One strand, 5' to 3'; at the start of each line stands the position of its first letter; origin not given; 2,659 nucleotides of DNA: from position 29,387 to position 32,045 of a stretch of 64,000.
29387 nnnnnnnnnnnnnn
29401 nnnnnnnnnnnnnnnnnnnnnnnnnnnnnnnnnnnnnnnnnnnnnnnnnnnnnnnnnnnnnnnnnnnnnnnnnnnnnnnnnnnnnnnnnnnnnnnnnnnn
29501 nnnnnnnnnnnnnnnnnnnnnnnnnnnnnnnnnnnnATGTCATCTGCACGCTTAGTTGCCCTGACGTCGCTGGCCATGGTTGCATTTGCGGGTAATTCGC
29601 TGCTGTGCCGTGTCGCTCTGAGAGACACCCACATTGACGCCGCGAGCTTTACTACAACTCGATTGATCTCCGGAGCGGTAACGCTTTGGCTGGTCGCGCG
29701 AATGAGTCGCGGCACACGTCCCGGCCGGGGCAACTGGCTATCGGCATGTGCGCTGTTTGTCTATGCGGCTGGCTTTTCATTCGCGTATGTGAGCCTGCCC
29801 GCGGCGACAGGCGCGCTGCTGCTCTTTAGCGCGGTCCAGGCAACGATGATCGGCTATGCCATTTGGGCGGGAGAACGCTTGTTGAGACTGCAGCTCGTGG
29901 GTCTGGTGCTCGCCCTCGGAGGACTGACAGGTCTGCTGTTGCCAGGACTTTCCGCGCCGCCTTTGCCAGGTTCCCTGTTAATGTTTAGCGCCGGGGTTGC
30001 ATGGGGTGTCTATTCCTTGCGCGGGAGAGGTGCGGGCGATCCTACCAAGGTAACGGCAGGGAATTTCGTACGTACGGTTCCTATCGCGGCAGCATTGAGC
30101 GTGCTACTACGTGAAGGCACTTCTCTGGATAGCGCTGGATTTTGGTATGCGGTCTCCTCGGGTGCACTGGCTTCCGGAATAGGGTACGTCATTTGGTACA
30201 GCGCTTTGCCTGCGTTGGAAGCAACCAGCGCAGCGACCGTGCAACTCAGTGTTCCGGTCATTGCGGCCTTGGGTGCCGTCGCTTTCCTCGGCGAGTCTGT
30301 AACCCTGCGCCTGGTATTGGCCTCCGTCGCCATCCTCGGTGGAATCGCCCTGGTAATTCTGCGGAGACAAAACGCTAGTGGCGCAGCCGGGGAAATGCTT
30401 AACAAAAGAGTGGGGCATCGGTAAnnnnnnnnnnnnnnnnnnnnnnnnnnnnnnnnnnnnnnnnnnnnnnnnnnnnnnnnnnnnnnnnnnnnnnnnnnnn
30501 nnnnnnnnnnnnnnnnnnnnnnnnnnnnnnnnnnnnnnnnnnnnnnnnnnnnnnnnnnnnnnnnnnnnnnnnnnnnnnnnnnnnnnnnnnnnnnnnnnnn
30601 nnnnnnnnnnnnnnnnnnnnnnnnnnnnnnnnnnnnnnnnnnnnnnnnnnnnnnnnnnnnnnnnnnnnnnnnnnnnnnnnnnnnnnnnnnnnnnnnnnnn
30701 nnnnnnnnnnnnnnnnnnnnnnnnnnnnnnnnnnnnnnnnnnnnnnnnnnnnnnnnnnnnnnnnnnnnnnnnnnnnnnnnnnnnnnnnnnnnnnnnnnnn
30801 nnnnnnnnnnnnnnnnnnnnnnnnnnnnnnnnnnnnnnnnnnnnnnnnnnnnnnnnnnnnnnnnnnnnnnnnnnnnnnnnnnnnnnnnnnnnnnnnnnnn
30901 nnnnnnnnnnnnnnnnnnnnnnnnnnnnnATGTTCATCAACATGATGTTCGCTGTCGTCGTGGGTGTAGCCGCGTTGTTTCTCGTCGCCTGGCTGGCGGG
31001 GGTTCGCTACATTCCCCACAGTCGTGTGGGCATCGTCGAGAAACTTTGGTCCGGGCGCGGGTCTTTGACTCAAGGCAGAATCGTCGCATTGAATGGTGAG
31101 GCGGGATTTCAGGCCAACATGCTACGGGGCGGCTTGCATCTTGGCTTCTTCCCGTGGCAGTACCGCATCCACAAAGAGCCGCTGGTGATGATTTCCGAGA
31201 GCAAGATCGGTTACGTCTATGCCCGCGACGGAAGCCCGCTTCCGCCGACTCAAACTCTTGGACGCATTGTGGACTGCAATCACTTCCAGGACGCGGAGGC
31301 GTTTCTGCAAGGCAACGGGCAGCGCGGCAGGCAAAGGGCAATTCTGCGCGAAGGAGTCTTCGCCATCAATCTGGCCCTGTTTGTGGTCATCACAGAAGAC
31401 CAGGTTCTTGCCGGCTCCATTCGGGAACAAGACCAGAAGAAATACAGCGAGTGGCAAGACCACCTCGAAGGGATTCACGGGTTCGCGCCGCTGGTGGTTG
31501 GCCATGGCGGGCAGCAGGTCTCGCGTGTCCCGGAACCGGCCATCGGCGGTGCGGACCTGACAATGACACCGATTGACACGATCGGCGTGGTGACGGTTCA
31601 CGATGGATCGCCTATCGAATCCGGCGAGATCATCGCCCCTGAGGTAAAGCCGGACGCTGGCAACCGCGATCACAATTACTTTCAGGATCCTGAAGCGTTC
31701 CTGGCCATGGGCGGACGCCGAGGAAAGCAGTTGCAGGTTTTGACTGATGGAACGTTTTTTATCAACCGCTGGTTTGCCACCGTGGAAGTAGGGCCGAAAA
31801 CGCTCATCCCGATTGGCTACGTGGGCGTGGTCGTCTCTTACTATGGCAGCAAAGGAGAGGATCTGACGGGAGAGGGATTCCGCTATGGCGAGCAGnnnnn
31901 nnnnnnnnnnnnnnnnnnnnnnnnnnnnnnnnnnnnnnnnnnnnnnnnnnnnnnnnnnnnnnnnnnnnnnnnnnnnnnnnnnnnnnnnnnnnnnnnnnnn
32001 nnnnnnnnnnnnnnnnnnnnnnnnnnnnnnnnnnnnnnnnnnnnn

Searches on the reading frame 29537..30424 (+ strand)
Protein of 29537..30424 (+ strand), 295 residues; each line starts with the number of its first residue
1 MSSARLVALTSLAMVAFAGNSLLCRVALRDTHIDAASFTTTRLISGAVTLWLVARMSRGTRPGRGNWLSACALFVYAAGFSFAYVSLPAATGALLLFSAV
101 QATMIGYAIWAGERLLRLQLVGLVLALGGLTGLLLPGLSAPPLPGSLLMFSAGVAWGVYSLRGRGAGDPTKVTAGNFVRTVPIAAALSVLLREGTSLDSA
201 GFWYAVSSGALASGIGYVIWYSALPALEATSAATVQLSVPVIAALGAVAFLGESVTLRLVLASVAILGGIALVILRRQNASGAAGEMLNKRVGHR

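Call 9: search_protein_families(library=pfam, proteins=[window:29537-30424:+], max_evalue=0.001)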
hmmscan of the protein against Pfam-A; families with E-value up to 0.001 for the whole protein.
window:29537-30424:+ (295 aa): 1 family
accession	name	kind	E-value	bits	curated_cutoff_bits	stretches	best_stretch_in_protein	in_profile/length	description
PF00892.27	EamA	-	1.4e-22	80.8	28.2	2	144-274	2-134/135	EamA-like transporter family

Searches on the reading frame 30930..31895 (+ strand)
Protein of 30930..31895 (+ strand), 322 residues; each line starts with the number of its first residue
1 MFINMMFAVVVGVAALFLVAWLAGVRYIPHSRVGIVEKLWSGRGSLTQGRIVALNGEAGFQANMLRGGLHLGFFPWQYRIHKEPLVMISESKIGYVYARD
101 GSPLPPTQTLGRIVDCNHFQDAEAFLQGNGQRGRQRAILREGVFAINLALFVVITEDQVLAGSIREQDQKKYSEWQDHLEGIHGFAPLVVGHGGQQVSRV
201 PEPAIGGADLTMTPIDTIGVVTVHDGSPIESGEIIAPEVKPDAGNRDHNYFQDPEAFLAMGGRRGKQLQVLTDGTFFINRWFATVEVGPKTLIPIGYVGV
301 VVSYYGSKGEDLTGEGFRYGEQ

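Call 72: search_protein_families(library=pfam, proteins=[window:30930-31895:+], max_evalue=1)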
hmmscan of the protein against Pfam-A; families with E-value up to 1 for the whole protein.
window:30930-31895:+ (322 aa): 1 family
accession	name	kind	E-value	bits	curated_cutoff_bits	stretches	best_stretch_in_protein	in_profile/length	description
PF22655.1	SpoU_sub_bind_like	-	0.0087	17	27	1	118-179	3-59/90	SpoU L30e-like domain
